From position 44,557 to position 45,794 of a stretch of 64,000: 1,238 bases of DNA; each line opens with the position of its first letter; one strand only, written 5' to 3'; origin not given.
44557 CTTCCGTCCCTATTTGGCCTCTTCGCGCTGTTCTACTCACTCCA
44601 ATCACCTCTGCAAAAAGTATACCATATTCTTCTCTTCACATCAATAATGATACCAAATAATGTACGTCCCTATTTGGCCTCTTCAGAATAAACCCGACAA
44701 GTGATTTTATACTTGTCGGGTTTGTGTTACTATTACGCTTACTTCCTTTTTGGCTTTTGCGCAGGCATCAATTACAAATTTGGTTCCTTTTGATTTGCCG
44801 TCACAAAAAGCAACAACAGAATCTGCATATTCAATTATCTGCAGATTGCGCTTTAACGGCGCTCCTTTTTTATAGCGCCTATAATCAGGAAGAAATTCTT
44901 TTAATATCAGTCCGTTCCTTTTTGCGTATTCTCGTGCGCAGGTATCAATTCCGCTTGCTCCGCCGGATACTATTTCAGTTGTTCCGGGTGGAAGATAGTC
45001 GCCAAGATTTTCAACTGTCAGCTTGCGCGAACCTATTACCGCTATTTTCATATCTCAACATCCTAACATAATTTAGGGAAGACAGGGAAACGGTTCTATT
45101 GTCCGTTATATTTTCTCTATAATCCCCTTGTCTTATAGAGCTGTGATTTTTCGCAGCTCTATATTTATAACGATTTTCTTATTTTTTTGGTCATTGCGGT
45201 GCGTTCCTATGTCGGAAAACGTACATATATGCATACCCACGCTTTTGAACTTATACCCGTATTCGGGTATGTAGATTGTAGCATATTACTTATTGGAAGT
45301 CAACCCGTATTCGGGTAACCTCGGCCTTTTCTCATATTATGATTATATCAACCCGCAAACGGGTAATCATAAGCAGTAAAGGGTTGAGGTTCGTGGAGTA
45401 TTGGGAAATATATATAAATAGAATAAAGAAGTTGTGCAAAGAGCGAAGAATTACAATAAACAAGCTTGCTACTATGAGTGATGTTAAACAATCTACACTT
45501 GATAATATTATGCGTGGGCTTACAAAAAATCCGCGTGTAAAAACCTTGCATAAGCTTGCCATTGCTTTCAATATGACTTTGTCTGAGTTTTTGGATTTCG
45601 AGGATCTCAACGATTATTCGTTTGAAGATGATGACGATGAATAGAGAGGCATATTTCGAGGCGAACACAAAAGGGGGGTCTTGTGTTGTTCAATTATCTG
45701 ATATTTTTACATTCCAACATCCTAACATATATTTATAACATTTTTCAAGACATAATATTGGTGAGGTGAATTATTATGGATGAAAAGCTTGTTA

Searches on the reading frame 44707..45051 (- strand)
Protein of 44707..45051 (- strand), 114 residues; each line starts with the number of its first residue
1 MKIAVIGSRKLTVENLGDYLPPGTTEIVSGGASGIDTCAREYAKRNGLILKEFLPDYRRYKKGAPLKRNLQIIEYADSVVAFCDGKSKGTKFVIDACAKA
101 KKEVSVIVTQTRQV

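Call 85: search_protein_families(library=pfam, proteins=[window:44707-45051:-], max_evalue=0.01)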
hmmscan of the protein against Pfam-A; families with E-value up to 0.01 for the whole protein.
window:44707-45051:- (114 aa): 4 families
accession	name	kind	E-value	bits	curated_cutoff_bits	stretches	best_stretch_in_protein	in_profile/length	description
PF02481.21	DNA_processg_A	-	1.8e-07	31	29.6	1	2-46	46-96/212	DNA recombination-mediator protein A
PF10686.14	YAcAr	-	4.2e-07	30.1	28.2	1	24-60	30-66/66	YspA, cpYpsA-related SLOG family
PF12694.12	cpYpsA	-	0.00017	21.8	26.2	0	27-63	1-37/145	Circularly permutated YpsA SLOG family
PF18306.6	LDcluster4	-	0.0057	16.7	26.3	0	2-108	3-124/151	SLOG cluster4 family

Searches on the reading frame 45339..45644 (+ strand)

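Call 85: search_protein_families(library=pfam, proteins=[window:45339-45644:+], max_evalue=0.01)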
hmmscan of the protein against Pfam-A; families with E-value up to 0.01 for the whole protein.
window:45339-45644:+ (101 aa): 4 families
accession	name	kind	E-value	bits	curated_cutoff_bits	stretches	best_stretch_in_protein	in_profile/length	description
PF13443.12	HTH_26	-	1e-10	42.2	22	1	28-89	1-62/63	Cro/C1-type HTH DNA-binding domain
PF01381.28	HTH_3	-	4.4e-10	39.9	23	1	29-84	1-55/55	Helix-turn-helix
PF12844.13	HTH_19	-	0.0007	19.9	30.2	1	27-86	2-60/64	Helix-turn-helix domain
PF13560.12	HTH_31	-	0.0039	17.9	27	1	28-80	5-57/64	Helix-turn-helix domain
